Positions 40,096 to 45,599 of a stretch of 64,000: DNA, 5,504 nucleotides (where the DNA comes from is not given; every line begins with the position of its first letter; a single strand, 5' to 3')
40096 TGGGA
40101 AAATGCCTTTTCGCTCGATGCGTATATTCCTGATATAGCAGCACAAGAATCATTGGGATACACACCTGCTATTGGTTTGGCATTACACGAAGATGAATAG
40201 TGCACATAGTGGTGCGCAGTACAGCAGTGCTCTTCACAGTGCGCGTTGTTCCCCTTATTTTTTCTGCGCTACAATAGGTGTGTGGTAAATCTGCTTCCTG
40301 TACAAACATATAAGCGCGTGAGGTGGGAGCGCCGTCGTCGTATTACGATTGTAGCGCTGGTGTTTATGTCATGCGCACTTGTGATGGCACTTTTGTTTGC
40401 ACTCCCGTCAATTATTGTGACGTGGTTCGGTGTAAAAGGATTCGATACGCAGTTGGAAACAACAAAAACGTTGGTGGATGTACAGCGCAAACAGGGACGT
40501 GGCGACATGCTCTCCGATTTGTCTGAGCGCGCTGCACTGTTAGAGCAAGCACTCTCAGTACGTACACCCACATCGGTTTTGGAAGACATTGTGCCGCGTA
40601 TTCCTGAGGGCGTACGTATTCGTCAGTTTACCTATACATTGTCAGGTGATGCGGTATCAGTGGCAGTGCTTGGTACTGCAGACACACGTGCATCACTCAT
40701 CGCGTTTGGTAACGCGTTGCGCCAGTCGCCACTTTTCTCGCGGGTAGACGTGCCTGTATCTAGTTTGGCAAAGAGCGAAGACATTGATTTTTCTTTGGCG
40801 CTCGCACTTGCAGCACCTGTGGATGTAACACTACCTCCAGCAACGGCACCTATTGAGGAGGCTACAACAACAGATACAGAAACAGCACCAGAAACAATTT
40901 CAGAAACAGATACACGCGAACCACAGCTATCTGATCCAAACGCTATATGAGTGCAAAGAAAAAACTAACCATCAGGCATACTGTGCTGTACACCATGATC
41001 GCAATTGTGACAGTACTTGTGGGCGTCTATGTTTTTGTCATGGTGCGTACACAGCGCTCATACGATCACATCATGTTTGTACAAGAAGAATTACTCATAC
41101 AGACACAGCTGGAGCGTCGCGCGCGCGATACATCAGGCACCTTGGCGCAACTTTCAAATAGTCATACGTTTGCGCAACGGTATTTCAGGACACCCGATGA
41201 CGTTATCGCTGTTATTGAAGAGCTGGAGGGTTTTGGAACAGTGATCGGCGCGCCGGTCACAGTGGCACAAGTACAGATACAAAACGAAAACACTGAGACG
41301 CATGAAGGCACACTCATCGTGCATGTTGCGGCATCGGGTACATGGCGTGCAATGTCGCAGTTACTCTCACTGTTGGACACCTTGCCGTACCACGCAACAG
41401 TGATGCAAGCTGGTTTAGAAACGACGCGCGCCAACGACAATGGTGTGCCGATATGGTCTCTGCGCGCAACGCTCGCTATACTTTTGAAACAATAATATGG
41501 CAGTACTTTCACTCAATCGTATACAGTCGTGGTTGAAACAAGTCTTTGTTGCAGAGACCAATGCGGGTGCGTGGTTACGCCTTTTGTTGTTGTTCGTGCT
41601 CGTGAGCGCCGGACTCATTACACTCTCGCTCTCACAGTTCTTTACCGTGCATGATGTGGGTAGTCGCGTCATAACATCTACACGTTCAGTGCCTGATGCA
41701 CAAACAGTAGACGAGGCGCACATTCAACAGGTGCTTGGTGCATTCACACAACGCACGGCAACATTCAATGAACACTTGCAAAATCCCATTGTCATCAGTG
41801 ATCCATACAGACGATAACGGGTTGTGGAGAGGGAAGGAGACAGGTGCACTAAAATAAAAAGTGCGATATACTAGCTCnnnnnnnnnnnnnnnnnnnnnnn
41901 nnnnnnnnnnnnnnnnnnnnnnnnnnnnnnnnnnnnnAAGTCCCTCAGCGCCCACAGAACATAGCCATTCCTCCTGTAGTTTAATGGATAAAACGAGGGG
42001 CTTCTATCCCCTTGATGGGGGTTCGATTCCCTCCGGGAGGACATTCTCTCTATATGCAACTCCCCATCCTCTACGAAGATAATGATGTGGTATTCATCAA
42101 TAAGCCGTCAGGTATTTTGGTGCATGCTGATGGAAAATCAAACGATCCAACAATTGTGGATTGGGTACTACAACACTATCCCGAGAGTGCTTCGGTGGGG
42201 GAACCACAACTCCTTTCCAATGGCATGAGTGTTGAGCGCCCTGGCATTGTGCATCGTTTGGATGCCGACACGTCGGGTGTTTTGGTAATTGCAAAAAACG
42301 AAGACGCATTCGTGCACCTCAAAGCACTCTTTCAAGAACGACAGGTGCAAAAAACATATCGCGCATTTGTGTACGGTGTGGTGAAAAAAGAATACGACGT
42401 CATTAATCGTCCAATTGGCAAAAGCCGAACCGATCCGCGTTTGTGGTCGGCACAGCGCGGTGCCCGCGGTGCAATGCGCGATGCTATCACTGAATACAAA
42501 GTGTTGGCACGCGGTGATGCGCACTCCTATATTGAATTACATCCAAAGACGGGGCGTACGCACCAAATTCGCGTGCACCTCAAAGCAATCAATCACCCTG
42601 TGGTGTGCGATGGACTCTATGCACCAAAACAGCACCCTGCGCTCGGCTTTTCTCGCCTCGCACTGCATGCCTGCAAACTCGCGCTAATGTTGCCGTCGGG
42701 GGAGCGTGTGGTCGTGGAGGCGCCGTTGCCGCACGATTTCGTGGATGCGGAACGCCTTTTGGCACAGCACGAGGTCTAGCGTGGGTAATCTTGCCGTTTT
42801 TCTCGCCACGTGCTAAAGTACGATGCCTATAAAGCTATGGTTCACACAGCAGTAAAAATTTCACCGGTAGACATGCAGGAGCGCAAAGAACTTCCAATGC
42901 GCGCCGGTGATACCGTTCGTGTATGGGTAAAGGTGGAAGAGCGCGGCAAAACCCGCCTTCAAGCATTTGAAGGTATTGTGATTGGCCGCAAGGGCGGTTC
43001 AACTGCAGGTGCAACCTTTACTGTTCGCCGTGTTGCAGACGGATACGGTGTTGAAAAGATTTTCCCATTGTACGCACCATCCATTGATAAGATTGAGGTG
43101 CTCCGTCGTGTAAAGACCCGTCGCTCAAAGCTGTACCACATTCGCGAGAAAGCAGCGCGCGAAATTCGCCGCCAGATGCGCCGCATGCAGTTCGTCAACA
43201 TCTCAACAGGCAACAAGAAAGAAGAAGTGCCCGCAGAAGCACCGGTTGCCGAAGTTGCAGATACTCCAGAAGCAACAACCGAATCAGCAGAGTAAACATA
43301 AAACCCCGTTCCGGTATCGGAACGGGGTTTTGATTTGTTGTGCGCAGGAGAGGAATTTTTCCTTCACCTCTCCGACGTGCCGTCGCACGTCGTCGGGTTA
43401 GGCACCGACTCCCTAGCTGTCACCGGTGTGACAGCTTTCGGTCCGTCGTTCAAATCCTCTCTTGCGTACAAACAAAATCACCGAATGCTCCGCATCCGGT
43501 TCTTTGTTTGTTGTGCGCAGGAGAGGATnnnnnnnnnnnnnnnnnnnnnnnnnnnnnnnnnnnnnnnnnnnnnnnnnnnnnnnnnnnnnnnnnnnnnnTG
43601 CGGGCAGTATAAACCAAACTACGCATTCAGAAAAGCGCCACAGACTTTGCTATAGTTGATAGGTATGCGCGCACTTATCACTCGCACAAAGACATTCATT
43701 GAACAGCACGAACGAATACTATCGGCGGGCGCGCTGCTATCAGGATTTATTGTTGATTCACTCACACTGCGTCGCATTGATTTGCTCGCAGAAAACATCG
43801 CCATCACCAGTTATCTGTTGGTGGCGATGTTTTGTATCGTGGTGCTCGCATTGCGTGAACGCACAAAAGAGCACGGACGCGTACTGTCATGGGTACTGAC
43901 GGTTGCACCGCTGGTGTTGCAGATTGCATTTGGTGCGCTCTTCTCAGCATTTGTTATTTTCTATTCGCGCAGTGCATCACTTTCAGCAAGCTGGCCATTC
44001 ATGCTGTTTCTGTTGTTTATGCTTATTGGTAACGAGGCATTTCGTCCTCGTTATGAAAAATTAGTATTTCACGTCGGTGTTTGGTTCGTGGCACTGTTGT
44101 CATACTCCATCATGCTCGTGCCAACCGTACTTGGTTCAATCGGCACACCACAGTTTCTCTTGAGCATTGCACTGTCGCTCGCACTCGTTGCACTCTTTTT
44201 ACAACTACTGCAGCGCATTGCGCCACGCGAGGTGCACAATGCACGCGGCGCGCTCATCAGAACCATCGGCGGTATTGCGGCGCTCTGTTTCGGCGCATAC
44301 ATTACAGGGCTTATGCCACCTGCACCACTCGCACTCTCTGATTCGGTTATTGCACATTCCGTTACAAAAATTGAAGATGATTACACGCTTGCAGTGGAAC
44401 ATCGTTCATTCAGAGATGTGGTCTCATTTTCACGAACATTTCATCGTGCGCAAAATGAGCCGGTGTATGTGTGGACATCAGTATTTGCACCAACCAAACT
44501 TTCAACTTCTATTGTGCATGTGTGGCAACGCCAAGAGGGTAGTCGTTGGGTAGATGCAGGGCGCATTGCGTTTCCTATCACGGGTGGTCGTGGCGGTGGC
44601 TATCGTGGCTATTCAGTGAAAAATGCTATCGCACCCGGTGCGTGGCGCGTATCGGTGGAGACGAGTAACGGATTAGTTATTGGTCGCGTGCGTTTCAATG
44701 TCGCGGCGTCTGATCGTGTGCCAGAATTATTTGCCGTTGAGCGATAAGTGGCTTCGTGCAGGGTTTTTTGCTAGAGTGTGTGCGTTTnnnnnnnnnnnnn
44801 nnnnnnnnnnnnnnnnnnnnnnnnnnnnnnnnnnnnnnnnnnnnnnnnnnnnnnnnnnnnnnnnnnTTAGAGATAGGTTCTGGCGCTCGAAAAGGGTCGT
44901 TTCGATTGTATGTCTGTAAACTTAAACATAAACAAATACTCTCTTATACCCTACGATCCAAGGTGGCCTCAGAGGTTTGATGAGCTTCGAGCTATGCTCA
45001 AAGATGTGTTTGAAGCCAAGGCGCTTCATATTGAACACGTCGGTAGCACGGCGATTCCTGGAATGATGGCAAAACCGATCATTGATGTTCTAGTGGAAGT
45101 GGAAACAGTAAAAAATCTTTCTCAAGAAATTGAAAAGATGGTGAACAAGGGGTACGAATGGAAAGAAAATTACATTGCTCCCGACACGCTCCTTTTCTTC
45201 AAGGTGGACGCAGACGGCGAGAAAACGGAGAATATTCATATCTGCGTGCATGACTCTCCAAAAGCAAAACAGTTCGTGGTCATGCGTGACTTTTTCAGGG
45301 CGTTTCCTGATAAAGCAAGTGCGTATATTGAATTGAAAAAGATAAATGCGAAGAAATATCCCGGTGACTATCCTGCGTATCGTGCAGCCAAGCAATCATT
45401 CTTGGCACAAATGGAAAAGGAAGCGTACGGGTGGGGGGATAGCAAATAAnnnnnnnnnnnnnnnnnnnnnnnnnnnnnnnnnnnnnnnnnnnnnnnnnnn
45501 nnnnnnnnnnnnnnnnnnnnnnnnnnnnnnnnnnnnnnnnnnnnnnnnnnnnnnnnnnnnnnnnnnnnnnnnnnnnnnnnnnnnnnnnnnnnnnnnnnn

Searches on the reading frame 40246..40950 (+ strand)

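Call 53: search_protein_families(library=pfam, proteins=[window:40246-40950:+], max_evalue=0.00001)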
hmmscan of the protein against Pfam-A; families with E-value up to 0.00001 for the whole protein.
window:40246-40950:+ (234 aa): 1 family
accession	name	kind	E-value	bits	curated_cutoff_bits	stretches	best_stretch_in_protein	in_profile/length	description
PF05137.18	PilN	-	2.7e-06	27.8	22.8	1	111-182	2-72/78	Fimbrial assembly protein (PilN)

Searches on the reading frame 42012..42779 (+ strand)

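Call 53: search_protein_families(library=pfam, proteins=[window:42012-42779:+], max_evalue=0.00001)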
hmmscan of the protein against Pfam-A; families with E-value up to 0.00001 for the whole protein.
window:42012-42779:+ (255 aa): 1 family
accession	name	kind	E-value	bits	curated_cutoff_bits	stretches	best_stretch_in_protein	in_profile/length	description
PF00849.27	PseudoU_synth_2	-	1.3e-32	113.6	26.8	1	25-191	1-151/152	RNA pseudouridylate synthase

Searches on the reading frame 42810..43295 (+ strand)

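Call 53: search_protein_families(library=pfam, proteins=[window:42810-43295:+], max_evalue=0.00001)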
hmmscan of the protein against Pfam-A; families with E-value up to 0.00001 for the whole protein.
window:42810-43295:+ (161 aa): 1 family
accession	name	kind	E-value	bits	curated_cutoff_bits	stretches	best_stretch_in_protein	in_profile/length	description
PF01245.26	Ribosomal_L19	-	3.2e-32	111.2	22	1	24-120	11-107/111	Ribosomal protein L19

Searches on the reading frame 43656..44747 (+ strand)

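Call 52: search_protein_families(library=pfam, proteins=[window:43656-44747:+], max_evalue=0.00001)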
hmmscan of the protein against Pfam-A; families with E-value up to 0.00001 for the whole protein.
window:43656-44747:+ (363 aa): 1 family
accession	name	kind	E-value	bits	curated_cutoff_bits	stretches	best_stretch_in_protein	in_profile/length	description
PF11141.13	DUF2914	-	5.1e-15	55.4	23.6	1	284-349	2-62/62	Protein of unknown function (DUF2914)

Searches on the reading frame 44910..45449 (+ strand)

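Call 53: search_protein_families(library=pfam, proteins=[window:44910-45449:+], max_evalue=0.00001)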
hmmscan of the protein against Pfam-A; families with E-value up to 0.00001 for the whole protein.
window:44910-45449:+ (179 aa): 1 family
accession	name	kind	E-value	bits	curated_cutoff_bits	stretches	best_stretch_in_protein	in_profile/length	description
PF04229.20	GrpB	-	8.8e-41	140.2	25.5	1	11-170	3-158/159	GrpB protein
